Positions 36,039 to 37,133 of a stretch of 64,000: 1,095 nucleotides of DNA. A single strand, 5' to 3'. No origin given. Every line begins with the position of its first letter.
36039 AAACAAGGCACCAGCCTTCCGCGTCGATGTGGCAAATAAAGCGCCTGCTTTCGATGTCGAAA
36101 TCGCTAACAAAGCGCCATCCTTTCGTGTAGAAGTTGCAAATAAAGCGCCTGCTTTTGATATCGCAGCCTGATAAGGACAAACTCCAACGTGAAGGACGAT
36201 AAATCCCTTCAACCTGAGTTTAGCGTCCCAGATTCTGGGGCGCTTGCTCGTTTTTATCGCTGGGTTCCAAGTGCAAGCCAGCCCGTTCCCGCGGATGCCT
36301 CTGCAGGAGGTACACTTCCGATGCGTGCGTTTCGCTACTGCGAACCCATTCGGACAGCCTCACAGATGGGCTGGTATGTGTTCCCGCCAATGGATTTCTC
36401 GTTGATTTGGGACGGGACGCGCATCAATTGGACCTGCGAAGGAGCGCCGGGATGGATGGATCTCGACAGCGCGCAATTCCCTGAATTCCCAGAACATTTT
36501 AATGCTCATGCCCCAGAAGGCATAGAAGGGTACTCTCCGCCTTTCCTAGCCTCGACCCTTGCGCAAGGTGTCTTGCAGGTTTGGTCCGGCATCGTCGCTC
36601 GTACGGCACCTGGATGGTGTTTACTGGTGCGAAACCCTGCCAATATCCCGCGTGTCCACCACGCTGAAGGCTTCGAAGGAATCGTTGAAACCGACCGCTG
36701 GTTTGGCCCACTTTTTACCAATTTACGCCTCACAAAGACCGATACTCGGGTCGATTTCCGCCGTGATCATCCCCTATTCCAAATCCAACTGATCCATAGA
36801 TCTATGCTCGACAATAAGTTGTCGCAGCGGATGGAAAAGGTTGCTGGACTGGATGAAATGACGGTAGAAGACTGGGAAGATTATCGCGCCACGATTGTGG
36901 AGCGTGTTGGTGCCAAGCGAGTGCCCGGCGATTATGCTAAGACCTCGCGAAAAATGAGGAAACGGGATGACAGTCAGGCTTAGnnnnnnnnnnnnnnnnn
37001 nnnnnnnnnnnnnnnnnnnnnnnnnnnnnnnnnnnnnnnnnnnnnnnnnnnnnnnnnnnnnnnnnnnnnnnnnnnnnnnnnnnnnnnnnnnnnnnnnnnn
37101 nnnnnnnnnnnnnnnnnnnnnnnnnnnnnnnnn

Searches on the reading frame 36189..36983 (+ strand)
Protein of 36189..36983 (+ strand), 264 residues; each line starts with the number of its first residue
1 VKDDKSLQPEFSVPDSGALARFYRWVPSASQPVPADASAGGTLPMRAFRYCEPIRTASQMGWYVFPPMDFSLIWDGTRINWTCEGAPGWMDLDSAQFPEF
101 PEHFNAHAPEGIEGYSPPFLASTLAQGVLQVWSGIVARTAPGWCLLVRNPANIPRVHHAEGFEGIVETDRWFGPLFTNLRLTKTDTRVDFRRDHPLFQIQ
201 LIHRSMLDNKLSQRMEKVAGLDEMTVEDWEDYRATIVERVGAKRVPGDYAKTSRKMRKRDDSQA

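Call 4: search_protein_families(library=pfam, proteins=[window:36189-36983:+], max_evalue=0.1)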
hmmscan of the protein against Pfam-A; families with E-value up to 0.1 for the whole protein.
window:36189-36983:+ (264 aa): 1 family
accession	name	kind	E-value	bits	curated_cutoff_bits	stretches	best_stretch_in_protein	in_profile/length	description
PF19541.4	DUF6065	-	2.1e-19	70.4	26.6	1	49-244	32-202/236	Family of unknown function (DUF6065)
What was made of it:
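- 36189..36983 (+): DUF6065 protein, 264 aa, with a GTG start 17 nt after the repeat gene's stop. It is the candidate processing or binding partner of the repeats and has a dUTPase-like beta-barrel fold. Call 4 (PF19541, E 2e-19).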

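Call 5: search_protein_families(library=ncbifam, proteins=[window:36189-36983:+], max_evalue=0.1)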
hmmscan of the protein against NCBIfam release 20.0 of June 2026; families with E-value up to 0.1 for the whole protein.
window:36189-36983:+ (264 aa): 0 families

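Call 10: find_homologous_proteins(query=window:36189-36983:+, max_evalue=0.001)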
Query window:36189-36983:+ (264 aa): 2133 proteins with E <= 0.001 among 2568 candidates; the best 120 are listed.
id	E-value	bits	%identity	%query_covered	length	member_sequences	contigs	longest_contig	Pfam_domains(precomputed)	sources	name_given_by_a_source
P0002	7.1e-139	480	90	83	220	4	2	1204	PF19541.5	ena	-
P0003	2.6e-128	445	75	95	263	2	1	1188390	PF19541.5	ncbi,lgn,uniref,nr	ncbi:DUF6065 family protein [Nereida sp. MMG025]|uniref:DUF6065 family protein n=1 Tax=Nereida sp. M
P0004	2.2e-124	432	71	94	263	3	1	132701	PF19541.5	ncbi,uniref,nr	ncbi:DUF6065 family protein [Pseudaestuariivita rosea]|uniref:DUF6065 family protein n=1 Tax=Pseudae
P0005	3.5e-123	428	71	94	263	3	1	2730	PF19541.5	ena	-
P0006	6.4e-122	424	70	92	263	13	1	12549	PF19541.5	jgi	-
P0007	7.0e-118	411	68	93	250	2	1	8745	PF19541.5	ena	-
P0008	6.0e-111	388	64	93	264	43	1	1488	PF19541.5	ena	-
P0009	4.2e-100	353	60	92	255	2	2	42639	PF19541.5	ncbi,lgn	-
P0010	2.9e-99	350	62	90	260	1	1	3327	PF19541.5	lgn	-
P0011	3.0e-95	337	58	95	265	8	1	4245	PF19541.5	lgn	-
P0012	2.3e-94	334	57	93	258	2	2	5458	PF19541.5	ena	-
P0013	3.6e-93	330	55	91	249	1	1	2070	PF19541.5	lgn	-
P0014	8.2e-86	306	53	95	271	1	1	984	PF19541.5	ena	-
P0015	2.9e-85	304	51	89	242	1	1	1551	PF19541.5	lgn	-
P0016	9.2e-84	299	54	91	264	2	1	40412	PF19541.5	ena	-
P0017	1.8e-83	298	52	99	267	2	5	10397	PF19541.5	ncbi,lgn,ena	-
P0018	3.7e-83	297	54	86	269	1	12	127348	PF19541.5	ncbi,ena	-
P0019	6.2e-83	296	52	89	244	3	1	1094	PF19541.5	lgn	-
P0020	9.2e-83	296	52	99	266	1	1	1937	PF19541.5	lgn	-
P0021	1.5e-82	295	53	91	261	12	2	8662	PF19541.5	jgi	jgi:hypothetical protein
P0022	1.6e-82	295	55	93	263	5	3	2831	PF19541.5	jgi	jgi:hypothetical protein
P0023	3.8e-82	294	55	87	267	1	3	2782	PF19541.5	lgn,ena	-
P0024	4.0e-82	294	52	99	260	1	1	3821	PF19541.5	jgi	jgi:hypothetical protein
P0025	4.1e-82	294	53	92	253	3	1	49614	PF19541.5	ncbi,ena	-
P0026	7.4e-82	293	56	89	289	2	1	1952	PF19541.5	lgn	-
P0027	7.6e-82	293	54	91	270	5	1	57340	PF19541.5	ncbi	-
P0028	8.5e-82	293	56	85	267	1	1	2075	PF19541.5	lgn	-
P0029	1.1e-81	292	55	86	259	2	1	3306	PF19541.5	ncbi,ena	-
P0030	1.2e-81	292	54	92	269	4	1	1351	PF19541.5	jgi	jgi:hypothetical protein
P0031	1.2e-81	292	52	91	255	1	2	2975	PF19541.5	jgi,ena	-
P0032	1.6e-81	292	55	92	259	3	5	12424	PF19541.5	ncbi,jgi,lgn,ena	-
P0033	2.2e-81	291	52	91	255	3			PF19541.5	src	-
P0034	2.4e-81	291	51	94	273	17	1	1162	PF19541.5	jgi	-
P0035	3.5e-81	291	54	92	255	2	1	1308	PF19541.5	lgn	-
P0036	3.7e-81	290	51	94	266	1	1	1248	PF19541.5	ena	-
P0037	3.7e-81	290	54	90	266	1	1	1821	PF19541.5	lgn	-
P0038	4.3e-81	290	52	93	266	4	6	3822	PF19541.5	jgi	jgi:hypothetical protein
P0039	5.8e-81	290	51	94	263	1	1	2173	PF19541.5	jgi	jgi:hypothetical protein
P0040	6.8e-81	290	52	94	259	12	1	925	PF19541.5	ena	-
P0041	6.9e-81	290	53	92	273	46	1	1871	PF19541.5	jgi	jgi:hypothetical protein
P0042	7.1e-81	290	54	91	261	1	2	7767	PF19541.5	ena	-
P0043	7.1e-81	290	51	95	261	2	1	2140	PF19541.5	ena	-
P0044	7.2e-81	290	52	86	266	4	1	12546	PF19541.5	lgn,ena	-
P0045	7.6e-81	289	52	92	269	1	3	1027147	PF19541.5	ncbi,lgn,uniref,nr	ncbi:DUF6065 family protein [Sneathiella chinensis]|uniref:DUF4123 domain-containing protein n=1 Tax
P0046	9.0e-81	289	55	88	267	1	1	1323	PF19541.5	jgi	jgi:Family of unknown function (DUF6065)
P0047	9.6e-81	289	50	97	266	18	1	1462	PF19541.5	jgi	jgi:hypothetical protein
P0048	9.9e-81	289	53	94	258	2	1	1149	PF19541.5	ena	-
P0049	1.1e-80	289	57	83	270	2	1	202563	PF19541.5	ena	-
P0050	1.1e-80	289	52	91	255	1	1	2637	PF19541.5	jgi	-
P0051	1.1e-80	289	50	98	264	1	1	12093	PF19541.5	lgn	-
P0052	1.1e-80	289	51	98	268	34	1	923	PF19541.5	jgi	jgi:hypothetical protein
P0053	1.2e-80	289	56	86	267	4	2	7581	PF19541.5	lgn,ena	-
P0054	1.4e-80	289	57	83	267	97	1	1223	PF19541.5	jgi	jgi:hypothetical protein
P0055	1.4e-80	289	50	96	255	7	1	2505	PF19541.5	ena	-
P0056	1.5e-80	288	54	92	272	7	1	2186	PF19541.5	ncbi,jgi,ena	jgi:hypothetical protein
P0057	1.6e-80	288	54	91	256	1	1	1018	PF19541.5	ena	-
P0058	1.6e-80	288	52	91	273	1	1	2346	PF19541.5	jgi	jgi:hypothetical protein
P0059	1.7e-80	288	52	88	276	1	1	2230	PF19541.5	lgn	-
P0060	1.7e-80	288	52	91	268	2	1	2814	PF19541.5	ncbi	-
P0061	1.8e-80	288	56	84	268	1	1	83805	PF19541.5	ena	-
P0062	1.8e-80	288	53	91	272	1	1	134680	PF19541.5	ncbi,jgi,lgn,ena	-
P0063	1.8e-80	288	54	92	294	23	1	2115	PF19541.5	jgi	jgi:hypothetical protein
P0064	2.4e-80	288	53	95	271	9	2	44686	PF19541.5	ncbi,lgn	ncbi:MAG: DUF6065 family protein [Acetobacteraceae bacterium]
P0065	2.6e-80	288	51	95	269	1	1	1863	PF19541.5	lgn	-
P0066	3.2e-80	287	54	93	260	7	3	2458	PF19541.5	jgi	-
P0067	3.4e-80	287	54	89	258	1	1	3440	PF19541.5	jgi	jgi:Family of unknown function (DUF6065)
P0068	3.7e-80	287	51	95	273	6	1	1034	PF19541.5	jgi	jgi:hypothetical protein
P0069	4.2e-80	287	51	94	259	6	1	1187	PF19541.5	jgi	jgi:hypothetical protein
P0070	4.7e-80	287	52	91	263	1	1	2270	PF19541.5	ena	-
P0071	5.2e-80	287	52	96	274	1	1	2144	PF19541.5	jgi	jgi:hypothetical protein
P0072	6.8e-80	286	51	91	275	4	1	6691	PF19541.5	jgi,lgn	-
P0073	7.0e-80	286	52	91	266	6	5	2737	PF19541.5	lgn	-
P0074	7.3e-80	286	53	93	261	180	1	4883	PF19541.5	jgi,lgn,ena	jgi:hypothetical protein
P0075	7.6e-80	286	53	92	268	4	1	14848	PF19541.5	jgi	jgi:Family of unknown function (DUF6065)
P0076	8.0e-80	286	50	93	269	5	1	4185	PF19541.5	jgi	-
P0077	8.1e-80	286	54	92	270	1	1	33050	PF19541.5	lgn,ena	-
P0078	9.6e-80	286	50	93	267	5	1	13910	PF19541.5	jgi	-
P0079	1.2e-79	286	51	94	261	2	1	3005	PF19541.5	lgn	-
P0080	1.7e-79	285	52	93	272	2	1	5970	PF19541.5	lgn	-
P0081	2.1e-79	285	53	92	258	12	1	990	PF19541.5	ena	-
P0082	2.1e-79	285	54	90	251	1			PF19541.5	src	-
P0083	2.2e-79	285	55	86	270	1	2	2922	PF19541.5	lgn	-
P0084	2.2e-79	285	52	91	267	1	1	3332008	PF19541.5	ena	-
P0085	2.4e-79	284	51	92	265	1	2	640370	PF19541.5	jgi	jgi:Family of unknown function (DUF6065)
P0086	2.8e-79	284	54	92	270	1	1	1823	PF19541.5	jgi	jgi:Family of unknown function (DUF6065)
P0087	2.8e-79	284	52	91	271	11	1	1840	PF19541.5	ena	-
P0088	2.9e-79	284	52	95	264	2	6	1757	PF19541.5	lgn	-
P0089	3.0e-79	284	54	92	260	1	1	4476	PF19541.5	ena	-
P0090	3.2e-79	284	51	98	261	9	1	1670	PF19541.5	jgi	jgi:hypothetical protein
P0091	3.3e-79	284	56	83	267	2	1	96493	PF19541.5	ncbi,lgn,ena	-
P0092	3.4e-79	284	53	89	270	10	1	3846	PF19541.5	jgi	-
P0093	3.4e-79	284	53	86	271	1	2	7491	PF19541.5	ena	-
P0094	3.4e-79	284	55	91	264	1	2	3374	PF19541.5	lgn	-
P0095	3.5e-79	284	51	97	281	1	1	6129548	PF19541.5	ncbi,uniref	ncbi:DUF6065 family protein [Muricoccus radiodurans]|uniref:DUF6065 family protein n=1 Tax=Muricoccu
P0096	4.0e-79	284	52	86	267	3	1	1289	PF19541.5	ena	-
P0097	4.2e-79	284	51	94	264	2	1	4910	PF19541.5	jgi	-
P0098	4.2e-79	284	53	93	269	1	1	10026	PF19541.5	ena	-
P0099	4.4e-79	284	52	93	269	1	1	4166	PF19541.5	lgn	-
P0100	4.5e-79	284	50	93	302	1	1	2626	PF19541.5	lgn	-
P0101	4.5e-79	284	52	91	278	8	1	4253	PF19541.5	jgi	jgi:hypothetical protein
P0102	4.8e-79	284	51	93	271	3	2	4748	PF19541.5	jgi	-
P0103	4.9e-79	284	57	83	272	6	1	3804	PF19541.5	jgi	jgi:hypothetical protein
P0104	5.0e-79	283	51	92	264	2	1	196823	PF19541.5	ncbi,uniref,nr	ncbi:hypothetical protein GUA87_15770 [Sneathiella sp. P13V-1]|uniref:DUF6065 family protein n=1 Tax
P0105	5.0e-79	283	54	86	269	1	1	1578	PF19541.5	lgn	-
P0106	5.3e-79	283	51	93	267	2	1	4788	PF19541.5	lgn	-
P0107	5.4e-79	283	51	88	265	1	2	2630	PF19541.5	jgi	jgi:hypothetical protein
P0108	5.4e-79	283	50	97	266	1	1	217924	PF19541.5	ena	-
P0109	5.5e-79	283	53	88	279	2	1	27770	PF19541.5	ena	-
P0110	5.6e-79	283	50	92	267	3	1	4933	PF19541.5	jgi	jgi:hypothetical protein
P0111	5.6e-79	283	53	86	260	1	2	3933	PF19541.5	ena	-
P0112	5.9e-79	283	55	85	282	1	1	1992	PF19541.5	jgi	jgi:hypothetical protein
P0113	6.6e-79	283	52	94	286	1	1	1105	PF19541.5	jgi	jgi:Family of unknown function (DUF6065)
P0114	6.7e-79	283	52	93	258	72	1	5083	PF19541.5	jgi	-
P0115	7.5e-79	283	49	95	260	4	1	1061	PF19541.5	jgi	jgi:hypothetical protein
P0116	8.7e-79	283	51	91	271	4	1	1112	PF19541.5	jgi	jgi:hypothetical protein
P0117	9.1e-79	283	50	95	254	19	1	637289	PF19541.5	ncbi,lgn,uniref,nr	ncbi:DUF6065 family protein [Rhizobium sp. SRDI969]|uniref:DUF6065 family protein n=1 Tax=Rhizobium 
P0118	9.4e-79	283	56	83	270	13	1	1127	PF19541.5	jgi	-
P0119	1.0e-78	282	53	92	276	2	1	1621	PF19541.5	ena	-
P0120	1.0e-78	282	52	92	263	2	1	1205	PF19541.5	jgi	jgi:Family of unknown function (DUF6065)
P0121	1.1e-78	282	51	96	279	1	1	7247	PF19541.5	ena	-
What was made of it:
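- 36189..36983 (+): Call 10 (2133 homologues).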

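Call 12: find_encoding_contigs(protein=P0003, flank=5000, max_places=2)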
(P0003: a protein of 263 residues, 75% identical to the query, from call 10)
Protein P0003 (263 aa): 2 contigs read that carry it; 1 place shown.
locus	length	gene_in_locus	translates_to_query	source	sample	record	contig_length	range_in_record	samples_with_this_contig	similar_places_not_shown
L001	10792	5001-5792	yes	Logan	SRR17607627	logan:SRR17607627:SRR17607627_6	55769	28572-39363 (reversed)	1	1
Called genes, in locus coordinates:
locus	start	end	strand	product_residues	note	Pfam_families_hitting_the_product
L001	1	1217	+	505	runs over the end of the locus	PF00005:ABC_tran, PF13304:AAA_21 (faint), PF01323:DSBA (faint), PF00005:ABC_tran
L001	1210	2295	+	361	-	PF02653:BPD_transp_2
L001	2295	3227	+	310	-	PF02653:BPD_transp_2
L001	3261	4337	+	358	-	PF02608:Bmp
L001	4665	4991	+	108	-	-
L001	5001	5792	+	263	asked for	PF19541:DUF6065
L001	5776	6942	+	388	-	PF00083:Sugar_tr (weak), PF07690:MFS_1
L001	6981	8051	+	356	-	PF01266:DAO, PF13450:NAD_binding_8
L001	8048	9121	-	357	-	PF13403:Hint_2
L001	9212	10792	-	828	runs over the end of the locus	PF01266:DAO, PF01494:FAD_binding_3 (faint), PF16350:FAO_M, PF01571:GCV_T, PF08669:GCV_T_C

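Call 13: find_encoding_contigs(protein=P0004, flank=5000, max_places=2)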
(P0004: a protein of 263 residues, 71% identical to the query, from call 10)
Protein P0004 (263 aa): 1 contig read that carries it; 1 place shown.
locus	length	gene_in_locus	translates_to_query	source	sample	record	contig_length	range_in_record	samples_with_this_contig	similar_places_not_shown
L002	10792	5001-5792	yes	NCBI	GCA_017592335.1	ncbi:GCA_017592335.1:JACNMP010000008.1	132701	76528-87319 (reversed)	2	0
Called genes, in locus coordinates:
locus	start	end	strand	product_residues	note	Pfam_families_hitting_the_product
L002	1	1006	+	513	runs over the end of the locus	PF00005:ABC_tran, PF13304:AAA_21 (faint), PF00005:ABC_tran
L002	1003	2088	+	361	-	PF02653:BPD_transp_2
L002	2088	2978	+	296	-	PF02653:BPD_transp_2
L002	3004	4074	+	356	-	PF02608:Bmp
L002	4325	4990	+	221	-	-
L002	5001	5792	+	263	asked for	PF19541:DUF6065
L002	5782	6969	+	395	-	PF00083:Sugar_tr, PF07690:MFS_1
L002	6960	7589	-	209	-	PF13403:Hint_2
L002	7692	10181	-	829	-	PF01266:DAO, PF01494:FAD_binding_3 (faint), PF16350:FAO_M, PF01571:GCV_T, PF08669:GCV_T_C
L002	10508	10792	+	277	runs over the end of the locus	PF02569:Pantoate_ligase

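Call 20: find_related_loci(query=A1, collection=genome_contigs, flank=4000)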
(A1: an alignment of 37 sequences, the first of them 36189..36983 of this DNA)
Query A1 (264 aa) in genome_contigs; peptide patterns used: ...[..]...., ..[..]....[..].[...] (x = any residue, [..] = any of these).
599 stretches matched a pattern (row limit reached: there are more); 558 encode a relative of the query (tblastn E <= 1e-3); the best 80 are kept; 80 distinct loci.
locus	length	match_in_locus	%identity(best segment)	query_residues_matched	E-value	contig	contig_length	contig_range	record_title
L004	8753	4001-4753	75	12-262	7e-129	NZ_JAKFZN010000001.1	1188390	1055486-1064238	Nereida sp. MMG025 assembly_contig_1, whole genome shotgun sequence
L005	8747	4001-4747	71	12-260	5e-124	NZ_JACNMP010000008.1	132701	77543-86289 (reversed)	Pseudaestuariivita rosea strain H15 Scaffold8_1, whole genome shotgun sequence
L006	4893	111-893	69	1-262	5e-123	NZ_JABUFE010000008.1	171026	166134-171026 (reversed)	Parasulfitobacter algicola strain 1151 NODE_8_length_171026_cov_338.706333, whole genome shotgun sequence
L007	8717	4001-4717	69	22-260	1e-117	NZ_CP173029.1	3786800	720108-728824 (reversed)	Algirhabdus cladophorae strain KMM 6494 chromosome, complete genome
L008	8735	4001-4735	64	17-261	1e-112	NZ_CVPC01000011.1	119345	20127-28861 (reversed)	Nereida ignava strain CECT 5292, whole genome shotgun sequence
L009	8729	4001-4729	60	15-257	3e-101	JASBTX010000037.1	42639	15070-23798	MAG: Paracoccaceae bacterium isolate BWSM_50 k141_1923723, whole genome shotgun sequence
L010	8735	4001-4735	59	6-250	8e-94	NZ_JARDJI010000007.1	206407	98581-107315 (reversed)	Mesorhizobium sp. CC13 contig7, whole genome shotgun sequence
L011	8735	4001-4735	58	6-250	2e-93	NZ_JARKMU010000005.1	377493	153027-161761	Aminobacter sp. Piv2-1 Piv2-1_5, whole genome shotgun sequence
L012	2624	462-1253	52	1-261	2e-87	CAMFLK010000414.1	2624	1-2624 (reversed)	MAG: uncultured Rhodospirillales bacterium isolate SRR12456168_bin.10_metaWRAP_v1.3_MAG genome assembly, contig: ERZ1228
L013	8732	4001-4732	55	19-261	2e-84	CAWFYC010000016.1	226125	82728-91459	MAG: uncultured Alphaproteobacteria bacterium isolate MFD06714.bin.1.129 genome assembly, contig: contig_19501, whole ge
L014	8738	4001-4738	55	16-260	2e-84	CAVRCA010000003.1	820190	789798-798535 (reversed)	MAG: uncultured Alphaproteobacteria bacterium isolate MFD09603.bin.2.306 genome assembly, contig: contig_29988, whole ge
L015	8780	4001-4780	53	4-264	9e-84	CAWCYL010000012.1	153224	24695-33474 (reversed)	MAG: uncultured Alphaproteobacteria bacterium isolate MFD09603.bin.2.55 genome assembly, contig: contig_80690, whole gen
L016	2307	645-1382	54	16-260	2e-85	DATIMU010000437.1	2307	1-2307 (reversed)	MAG TPA_asm: Acetobacteraceae bacterium isolate SMAG_U15778 k141_5687122, whole genome shotgun sequence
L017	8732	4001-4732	55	22-264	6e-83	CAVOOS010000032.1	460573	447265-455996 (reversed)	MAG: uncultured Solirubrobacterales bacterium isolate MFD00082.bin.2.88 genome assembly, contig: contig_4164, whole geno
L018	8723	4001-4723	51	19-258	1e-82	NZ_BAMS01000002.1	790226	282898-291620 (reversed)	Sneathiella glossodoripedis JCM 23214, whole genome shotgun sequence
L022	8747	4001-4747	49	7-258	3e-82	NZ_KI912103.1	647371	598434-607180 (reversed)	Rhizobium leguminosarum bv. trifolii CC278f Rleg6DRAFT_RLE.7, whole genome shotgun sequence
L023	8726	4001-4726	52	19-259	3e-82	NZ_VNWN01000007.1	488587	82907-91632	Sneathiella chinensis strain LMG23452 contig7, whole genome shotgun sequence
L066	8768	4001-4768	49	15-264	3e-79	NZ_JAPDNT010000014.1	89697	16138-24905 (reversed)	Limobrevibacterium gyesilva strain RN2-1 contig14, whole genome shotgun sequence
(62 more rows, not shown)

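Call 29: predict_structure(alignment_id=A1)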
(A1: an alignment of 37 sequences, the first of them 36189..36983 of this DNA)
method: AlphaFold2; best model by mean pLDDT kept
length: 264 residues; sequences in the alignment: 37
mean_pLDDT: 84.8   pTM: 0.75
mean pLDDT of the five models: 84.8, 84.6, 83.6, 81.6, 79.1
residues with pLDDT >= 90: 153; 70-90: 63; 50-70: 43; < 50: 5
segments of 3 or more residues with pLDDT < 50: none
pLDDT, mean of each block of 10 residues (from residue 1): 51 69 93 79 52 67 95 98 96 94 94 94 97 95 93 84 86 94 97 95 89 87 95 77 68 76 65
secondary structure, 60 per line:
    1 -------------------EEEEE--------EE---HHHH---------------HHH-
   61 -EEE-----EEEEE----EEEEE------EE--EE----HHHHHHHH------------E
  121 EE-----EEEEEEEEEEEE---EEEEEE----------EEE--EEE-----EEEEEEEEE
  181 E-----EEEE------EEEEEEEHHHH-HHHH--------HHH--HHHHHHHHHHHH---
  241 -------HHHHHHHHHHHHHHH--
elements in order: E20-24 H38-41 E62-64 E70-74 E79-83 H100-107 E120-122 E128-139 E143-148 E159-161 E164-166 E172-181 E187-190 E197-203 H204-207 H209-212 H226-237 H248-262
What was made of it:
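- On dUTPase-like superfamily (for 36189..36983): The AF2 model has pLDDT 84.8 and pTM 0.75 (call 29).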

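Call 31: fold_search(model_id=the predicted structure, library=pdb)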
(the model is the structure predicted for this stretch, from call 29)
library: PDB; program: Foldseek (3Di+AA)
matches with E <= 10: 871; with E <= 0.001: 10
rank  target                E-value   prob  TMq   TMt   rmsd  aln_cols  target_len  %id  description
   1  3ecy_A                3.3e-04  1.00  0.38  0.78   4.0       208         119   10  Crystal structural analysis of Drosophila melanogaster dUTPase (released 2008-10-07)
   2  8p8o_E                6.4e-04  1.00  0.38  0.69   6.2       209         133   10  M. tuberculosis dUTPase - Stl1-159 (StlNT) complex structure (released 2024-11-27)
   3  3loj                  6.4e-04  1.00  0.38  0.60   6.5       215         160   12  Structure of Mycobacterium tuberculosis dUTPase H145A mutant (released 2010-08-11)
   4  1slh_A                7.2e-04  1.00  0.38  0.68   6.1       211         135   12  Mycobacterium tuberculosis dUTPase complexed with magnesium and dUDP (released 2004-03-16)
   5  1sm8_B                8.0e-04  1.00  0.38  0.69   6.2       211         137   11  M. tuberculosis dUTPase complexed with chromium and dUTP (released 2004-03-16)
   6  1mq7                  8.5e-04  1.00  0.38  0.69   6.3       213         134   10  CRYSTAL STRUCTURE OF DUTPASE FROM MYCOBACTERIUM TUBERCULOSIS (RV2697C) (released 2002-10-09)
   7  3i93                  8.5e-04  1.00  0.38  0.66   6.5       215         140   12  Crystal structure of Mycobacterium tuberculosis dUTPase STOP138T mutant (released 2009-11-24)
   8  5ect                  8.5e-04  1.00  0.38  0.64   7.5       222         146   12  Mycobacterium tuberculosis dUTPase G143STOP mutant (released 2016-11-02)
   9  3zf0                  9.0e-04  1.00  0.36  0.61   6.7       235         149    6  Phage dUTPases control transfer of virulence genes by a proto-oncogenic G protein-like mechanism. (Staphylococcus bacter (released 2013-01-30)
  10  3h6d                  9.5e-04  1.00  0.37  0.64   7.1       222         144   12  Structure of the mycobacterium tuberculosis DUTPase D28N mutant (released 2009-11-24)
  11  1sm8_C                1.1e-03  1.00  0.38  0.72   5.8       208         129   10  M. tuberculosis dUTPase complexed with chromium and dUTP (released 2004-03-16)
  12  1smc_A                1.2e-03  1.00  0.38  0.71   5.9       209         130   11  Mycobacterium tuberculosis dUTPase complexed with dUTP in the absence of metal ion. (released 2004-03-16)
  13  8p8o_C                1.2e-03  1.00  0.38  0.70   6.1       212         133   11  M. tuberculosis dUTPase - Stl1-159 (StlNT) complex structure (released 2024-11-27)
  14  4gk6                  1.3e-03  1.00  0.39  0.69   6.3       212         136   12  X-ray crystal structure of a hypothetical deoxyuridine 5-triphosphate nucleotidohydrolase from Mycobacterium abscessus (released 2012-12-19)
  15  1slh_C                1.3e-03  1.00  0.38  0.72   6.0       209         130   10  Mycobacterium tuberculosis dUTPase complexed with magnesium and dUDP (released 2004-03-16)
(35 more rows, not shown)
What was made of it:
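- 36189..36983 (+): Calls 29 and 31 (model pLDDT 84.8; Foldseek top hits are all dUTPases, E 3e-4).
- On dUTPase-like superfamily (for 36189..36983): The top 50 Foldseek PDB hits are all dUTPases, with best E 3.3e-4 and TM to target up to 0.78 (call 31).
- Closest known: Multi-core RiPP precursors. Different: The partner is a DUF6065 protein with a dUTPase-like fold (call 31).
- Closest known: Trimeric dUTPase / dCTP deaminase superfamily. Same: TM-score normalised to the target is 0.6-0.78 and E is 3e-4 (call 31).
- The model is confident (call 29) and has a dUTPase-like fold (call 31). DUF6065 has a dUTPase-like fold (call 31).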

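Call 32: search_solved_structures(query=A1, max_evalue=10, show_alignments=2)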
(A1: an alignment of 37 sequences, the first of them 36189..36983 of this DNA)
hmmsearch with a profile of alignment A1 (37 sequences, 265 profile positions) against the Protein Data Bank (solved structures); distinct sequences matched with E-value up to 10: 1.
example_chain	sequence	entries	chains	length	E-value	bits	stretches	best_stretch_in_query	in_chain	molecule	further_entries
7ly5_B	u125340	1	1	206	1.1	11.6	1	37-84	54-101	BmdC, oxidase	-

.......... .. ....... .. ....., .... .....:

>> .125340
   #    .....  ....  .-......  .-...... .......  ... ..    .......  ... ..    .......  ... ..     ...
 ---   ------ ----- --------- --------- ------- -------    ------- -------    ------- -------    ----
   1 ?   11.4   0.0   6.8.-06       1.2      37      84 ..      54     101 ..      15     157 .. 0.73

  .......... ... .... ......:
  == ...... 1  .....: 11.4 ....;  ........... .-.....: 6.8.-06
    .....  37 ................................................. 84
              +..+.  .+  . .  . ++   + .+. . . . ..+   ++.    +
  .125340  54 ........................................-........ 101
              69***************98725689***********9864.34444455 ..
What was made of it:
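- On RiPP (ribosomally synthesised and post-translationally modified peptide) biosynthetic locus: It belongs to no known RiPP enzyme family (calls 4, 5, 32).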

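Call 35: search_protein_families(library=padloc, proteins=[window:36189-36983:+], max_evalue=0.01)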
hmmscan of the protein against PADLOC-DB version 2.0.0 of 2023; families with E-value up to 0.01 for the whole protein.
window:36189-36983:+ (264 aa): 0 families
